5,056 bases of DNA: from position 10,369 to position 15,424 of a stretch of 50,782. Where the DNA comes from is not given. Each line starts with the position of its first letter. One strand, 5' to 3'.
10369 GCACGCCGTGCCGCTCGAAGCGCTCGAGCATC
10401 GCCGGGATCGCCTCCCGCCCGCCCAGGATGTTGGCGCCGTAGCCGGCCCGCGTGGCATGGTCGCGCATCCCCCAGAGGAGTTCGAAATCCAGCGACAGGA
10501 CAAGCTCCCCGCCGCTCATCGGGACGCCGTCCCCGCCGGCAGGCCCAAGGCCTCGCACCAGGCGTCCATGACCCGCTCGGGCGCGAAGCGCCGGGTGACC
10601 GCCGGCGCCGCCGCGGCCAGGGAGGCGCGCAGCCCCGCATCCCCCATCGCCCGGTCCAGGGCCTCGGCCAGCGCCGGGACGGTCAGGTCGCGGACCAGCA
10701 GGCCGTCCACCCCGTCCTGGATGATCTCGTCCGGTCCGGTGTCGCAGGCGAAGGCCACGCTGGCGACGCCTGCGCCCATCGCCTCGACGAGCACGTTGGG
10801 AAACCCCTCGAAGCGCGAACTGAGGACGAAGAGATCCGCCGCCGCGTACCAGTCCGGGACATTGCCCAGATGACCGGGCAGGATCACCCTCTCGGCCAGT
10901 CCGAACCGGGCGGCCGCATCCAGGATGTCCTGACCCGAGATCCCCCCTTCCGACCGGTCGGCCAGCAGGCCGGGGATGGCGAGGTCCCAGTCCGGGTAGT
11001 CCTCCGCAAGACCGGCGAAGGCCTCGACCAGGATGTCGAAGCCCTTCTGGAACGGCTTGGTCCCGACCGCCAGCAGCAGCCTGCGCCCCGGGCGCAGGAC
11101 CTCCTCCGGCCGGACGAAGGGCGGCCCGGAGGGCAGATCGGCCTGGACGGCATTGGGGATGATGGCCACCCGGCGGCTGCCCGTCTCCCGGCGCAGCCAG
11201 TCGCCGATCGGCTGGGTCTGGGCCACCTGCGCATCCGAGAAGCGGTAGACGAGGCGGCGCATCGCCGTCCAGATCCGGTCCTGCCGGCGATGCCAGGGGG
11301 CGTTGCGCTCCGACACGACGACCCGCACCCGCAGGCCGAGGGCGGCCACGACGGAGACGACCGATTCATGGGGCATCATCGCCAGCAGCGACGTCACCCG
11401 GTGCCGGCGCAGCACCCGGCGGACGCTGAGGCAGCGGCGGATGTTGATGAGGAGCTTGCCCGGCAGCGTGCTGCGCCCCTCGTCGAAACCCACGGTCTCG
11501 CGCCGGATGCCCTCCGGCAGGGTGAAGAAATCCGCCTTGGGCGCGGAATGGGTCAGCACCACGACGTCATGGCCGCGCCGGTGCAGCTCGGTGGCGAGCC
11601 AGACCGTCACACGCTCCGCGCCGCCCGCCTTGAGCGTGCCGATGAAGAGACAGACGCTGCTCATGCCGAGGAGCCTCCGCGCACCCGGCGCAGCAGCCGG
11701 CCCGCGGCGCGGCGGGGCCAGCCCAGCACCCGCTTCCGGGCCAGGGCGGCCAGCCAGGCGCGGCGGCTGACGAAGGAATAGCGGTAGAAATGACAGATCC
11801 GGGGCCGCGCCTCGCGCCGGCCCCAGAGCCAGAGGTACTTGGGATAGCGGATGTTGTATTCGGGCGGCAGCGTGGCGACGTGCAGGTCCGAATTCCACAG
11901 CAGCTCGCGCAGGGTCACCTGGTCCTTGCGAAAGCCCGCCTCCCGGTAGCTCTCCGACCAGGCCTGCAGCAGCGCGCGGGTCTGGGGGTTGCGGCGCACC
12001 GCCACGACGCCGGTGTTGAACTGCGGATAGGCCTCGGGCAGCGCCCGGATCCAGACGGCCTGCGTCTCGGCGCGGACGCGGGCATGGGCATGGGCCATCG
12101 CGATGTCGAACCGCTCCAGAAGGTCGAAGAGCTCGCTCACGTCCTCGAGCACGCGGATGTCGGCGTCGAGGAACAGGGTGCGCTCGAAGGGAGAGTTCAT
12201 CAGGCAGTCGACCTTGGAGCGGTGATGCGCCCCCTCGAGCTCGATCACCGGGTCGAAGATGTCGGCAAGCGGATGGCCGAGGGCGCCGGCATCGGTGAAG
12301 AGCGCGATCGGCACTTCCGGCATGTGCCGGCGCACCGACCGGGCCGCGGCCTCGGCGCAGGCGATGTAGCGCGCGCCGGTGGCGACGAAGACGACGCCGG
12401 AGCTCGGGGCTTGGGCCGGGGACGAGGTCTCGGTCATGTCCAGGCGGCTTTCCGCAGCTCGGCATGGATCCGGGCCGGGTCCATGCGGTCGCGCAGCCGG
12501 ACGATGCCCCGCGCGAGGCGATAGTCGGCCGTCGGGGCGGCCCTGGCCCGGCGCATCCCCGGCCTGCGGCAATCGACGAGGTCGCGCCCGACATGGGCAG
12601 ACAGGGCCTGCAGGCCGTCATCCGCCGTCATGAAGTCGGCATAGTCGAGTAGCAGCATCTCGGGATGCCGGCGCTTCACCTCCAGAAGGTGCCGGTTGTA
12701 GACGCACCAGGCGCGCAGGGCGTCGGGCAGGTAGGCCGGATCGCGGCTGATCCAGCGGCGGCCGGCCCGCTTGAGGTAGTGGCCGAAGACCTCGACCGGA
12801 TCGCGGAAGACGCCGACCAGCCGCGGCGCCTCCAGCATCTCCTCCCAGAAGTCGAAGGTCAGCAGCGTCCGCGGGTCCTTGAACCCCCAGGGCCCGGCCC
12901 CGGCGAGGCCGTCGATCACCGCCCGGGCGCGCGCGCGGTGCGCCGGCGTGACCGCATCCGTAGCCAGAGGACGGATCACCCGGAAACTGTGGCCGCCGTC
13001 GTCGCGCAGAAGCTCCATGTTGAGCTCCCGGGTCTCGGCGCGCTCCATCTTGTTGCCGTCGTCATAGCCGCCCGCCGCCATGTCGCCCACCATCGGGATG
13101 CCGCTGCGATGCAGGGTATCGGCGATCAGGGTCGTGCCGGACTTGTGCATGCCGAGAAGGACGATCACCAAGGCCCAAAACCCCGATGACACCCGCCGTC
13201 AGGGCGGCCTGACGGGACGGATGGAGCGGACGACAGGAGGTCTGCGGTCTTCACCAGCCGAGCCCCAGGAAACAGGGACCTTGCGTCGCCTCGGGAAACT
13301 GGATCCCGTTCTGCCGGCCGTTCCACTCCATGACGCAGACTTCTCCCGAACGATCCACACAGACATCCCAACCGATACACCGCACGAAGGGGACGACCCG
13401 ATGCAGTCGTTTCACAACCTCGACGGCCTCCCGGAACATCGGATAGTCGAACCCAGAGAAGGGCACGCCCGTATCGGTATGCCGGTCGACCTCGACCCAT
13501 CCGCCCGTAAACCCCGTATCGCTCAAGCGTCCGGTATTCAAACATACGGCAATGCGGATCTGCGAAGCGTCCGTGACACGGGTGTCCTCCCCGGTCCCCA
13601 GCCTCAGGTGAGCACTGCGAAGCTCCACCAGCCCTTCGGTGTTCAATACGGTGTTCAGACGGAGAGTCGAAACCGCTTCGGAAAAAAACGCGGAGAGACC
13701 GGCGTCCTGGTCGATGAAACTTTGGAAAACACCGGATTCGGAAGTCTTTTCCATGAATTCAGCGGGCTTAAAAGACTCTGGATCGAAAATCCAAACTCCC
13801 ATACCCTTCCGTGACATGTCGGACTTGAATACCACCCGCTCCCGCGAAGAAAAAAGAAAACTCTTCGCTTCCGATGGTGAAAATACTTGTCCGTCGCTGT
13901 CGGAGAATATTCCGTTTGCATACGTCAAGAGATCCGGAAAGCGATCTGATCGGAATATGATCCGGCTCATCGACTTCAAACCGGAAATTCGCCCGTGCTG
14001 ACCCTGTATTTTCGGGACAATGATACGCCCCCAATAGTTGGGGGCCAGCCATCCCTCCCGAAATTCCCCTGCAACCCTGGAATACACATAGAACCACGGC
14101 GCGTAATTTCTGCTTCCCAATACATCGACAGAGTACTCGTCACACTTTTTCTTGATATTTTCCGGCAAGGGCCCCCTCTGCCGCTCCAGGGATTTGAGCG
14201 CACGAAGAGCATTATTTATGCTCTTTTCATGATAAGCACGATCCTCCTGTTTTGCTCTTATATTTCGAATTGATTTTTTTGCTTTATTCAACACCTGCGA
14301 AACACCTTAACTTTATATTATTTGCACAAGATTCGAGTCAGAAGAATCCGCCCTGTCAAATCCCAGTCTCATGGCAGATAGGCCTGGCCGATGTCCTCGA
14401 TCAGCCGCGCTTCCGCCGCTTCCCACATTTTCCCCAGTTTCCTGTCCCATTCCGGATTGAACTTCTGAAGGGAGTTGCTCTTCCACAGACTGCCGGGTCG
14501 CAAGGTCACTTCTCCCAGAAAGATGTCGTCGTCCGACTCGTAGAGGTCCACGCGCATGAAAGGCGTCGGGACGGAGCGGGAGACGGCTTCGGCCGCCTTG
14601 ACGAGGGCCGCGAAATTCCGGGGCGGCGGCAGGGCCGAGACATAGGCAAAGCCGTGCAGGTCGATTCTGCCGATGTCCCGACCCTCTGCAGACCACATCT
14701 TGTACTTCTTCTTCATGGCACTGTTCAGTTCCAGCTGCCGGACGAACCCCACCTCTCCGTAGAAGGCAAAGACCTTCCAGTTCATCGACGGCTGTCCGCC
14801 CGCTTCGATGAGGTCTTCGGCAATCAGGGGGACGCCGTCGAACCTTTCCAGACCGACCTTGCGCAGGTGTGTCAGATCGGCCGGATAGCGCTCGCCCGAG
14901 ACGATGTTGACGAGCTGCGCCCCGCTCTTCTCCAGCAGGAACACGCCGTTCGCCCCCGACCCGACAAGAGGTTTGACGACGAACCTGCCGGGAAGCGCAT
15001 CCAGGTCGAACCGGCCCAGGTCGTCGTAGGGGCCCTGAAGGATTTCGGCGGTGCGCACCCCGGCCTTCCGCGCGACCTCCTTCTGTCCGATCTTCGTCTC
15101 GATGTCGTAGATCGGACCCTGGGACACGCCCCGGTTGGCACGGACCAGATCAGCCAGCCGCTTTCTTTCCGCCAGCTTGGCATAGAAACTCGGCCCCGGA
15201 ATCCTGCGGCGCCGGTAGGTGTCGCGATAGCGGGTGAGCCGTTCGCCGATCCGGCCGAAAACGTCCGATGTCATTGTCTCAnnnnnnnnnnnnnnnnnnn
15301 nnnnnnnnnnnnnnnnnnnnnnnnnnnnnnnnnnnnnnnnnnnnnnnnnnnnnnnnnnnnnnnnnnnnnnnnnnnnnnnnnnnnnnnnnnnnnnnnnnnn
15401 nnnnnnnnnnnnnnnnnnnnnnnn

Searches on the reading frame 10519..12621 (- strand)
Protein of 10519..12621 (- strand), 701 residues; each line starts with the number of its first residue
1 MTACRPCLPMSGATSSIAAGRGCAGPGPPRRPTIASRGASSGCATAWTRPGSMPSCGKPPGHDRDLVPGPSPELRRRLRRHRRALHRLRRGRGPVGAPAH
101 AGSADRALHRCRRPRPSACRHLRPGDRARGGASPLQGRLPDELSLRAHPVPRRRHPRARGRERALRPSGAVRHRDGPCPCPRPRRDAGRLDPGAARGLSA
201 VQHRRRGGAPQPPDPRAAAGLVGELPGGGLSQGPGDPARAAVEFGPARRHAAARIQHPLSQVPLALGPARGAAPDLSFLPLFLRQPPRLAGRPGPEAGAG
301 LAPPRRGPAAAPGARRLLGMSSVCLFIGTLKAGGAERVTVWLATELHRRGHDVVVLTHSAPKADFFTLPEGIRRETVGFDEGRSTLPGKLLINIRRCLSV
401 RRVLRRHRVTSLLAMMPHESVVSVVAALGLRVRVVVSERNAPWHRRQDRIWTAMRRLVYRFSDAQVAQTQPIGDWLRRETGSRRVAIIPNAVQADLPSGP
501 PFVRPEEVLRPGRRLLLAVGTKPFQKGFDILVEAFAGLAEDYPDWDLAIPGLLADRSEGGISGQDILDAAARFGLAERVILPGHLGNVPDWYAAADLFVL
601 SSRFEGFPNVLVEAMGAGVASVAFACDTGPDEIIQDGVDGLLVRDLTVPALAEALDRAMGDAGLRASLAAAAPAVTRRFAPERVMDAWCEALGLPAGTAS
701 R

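Call 19: search_protein_families(library=pfam, proteins=[window:10519-12621:-], max_evalue=0.001)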
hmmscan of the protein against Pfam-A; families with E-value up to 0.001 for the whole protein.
window:10519-12621:- (701 aa): 4 families
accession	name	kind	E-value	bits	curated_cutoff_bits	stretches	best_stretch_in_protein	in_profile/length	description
PF13692.12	Glyco_trans_1_4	-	3e-27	96.1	27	1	514-660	2-141/142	Glycosyl transferases group 1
PF00534.26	Glycos_transf_1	-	6e-26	91.4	26.4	1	504-672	6-169/172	Glycosyl transferases group 1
PF13439.12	Glyco_transf_4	-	3e-16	60.3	28.5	1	333-494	2-168/170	Glycosyltransferase Family 4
PF13579.12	Glyco_trans_4_4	-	6.8e-14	53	29.7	1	333-490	1-157/158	Glycosyl transferase 4-like domain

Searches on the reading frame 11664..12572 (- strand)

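Call 20: search_protein_families(library=pfam, proteins=[window:11664-12572:-], max_evalue=0.001)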
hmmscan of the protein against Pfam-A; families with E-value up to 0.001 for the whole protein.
window:11664-12572:- (303 aa): 2 families
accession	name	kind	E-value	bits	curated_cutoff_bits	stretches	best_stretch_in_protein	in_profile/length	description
PF03407.22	Nucleotid_trans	-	4.6e-06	27.2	22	1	133-240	70-172/208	Nucleotide-diphospho-sugar transferase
PF01501.26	Glyco_transf_8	-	6.7e-06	26.3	24.3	1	128-248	98-226/253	Glycosyl transferase family 8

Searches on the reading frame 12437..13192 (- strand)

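Call 20: search_protein_families(library=pfam, proteins=[window:12437-13192:-], max_evalue=0.001)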
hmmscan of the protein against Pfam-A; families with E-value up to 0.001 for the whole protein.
window:12437-13192:- (252 aa): 1 family
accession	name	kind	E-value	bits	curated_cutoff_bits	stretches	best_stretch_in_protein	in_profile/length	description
PF13469.12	Sulfotransfer_3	-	2e-07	31.9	27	1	10-191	2-199/216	Sulfotransferase family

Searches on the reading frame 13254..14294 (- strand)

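Call 20: search_protein_families(library=pfam, proteins=[window:13254-14294:-], max_evalue=0.001)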
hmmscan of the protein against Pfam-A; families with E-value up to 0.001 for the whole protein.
window:13254-14294:- (347 aa): 1 family
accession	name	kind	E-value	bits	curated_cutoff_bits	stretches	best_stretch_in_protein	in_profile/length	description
PF14397.11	ATPgrasp_ST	-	2.9e-23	82.9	31.4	1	183-339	109-266/278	Sugar-transfer associated ATP-grasp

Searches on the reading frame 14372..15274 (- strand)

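Call 20: search_protein_families(library=pfam, proteins=[window:14372-15274:-], max_evalue=0.001)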
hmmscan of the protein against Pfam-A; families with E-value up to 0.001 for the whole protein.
window:14372-15274:- (301 aa): 1 family
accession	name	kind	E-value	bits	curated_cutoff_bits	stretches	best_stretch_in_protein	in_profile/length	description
PF14305.11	ATPgrasp_TupA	-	3.3e-17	63.2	25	1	83-282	44-238/241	TupA-like ATPgrasp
